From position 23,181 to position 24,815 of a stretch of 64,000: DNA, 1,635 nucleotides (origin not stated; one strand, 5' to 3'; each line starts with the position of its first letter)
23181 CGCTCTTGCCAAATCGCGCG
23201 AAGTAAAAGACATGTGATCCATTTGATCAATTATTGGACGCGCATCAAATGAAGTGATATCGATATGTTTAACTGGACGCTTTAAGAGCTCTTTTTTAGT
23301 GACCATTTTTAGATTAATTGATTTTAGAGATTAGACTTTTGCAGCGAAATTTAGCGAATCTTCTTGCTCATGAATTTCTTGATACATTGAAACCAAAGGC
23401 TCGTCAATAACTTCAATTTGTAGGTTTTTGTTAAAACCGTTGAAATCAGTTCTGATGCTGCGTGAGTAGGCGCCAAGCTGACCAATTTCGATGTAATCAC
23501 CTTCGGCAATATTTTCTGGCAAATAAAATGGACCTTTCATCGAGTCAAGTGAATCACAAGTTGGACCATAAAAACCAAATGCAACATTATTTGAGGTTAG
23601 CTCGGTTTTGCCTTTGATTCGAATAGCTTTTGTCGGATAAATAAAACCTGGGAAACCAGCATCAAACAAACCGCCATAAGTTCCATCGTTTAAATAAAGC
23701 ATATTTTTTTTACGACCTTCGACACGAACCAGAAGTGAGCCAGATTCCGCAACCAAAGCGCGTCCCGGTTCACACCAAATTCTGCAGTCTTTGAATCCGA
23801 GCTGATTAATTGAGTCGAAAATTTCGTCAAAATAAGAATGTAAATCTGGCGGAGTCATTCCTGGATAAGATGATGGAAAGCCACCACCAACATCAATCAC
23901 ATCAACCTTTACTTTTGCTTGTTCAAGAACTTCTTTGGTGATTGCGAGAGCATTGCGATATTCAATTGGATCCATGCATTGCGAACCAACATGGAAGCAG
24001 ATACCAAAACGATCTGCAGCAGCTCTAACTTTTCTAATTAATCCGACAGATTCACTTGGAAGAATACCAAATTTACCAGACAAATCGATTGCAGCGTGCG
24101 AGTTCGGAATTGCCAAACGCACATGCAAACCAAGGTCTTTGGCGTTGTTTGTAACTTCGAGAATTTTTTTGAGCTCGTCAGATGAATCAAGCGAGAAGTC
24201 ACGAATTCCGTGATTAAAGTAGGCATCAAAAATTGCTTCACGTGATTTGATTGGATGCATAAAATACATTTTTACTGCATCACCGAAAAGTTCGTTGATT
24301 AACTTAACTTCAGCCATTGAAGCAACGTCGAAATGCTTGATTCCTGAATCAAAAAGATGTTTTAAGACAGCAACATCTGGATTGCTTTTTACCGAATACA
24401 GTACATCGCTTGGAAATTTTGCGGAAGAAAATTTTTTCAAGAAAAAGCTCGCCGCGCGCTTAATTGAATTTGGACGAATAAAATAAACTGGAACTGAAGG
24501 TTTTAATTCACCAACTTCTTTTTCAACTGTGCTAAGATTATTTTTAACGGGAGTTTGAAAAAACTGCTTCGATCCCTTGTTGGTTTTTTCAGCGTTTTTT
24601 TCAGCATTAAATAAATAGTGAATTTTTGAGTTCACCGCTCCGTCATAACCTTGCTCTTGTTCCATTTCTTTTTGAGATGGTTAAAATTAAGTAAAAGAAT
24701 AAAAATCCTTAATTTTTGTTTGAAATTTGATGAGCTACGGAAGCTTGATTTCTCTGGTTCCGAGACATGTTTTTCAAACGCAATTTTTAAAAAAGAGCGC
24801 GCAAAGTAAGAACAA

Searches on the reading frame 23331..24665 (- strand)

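Call 16: search_protein_families(library=pfam, proteins=[window:23331-24665:-])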
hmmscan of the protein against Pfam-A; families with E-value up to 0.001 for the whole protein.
window:23331-24665:- (444 aa): 2 families
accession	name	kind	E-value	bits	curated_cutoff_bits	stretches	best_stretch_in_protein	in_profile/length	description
PF02784.22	Orn_Arg_deC_N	-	1.8e-35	122.9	23.4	1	68-306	4-247/247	Pyridoxal-dependent decarboxylase, pyridoxal binding domain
PF00278.28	Orn_DAP_Arg_deC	-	6e-09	36.5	23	1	258-397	5-94/95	Pyridoxal-dependent decarboxylase, C-terminal sheet domain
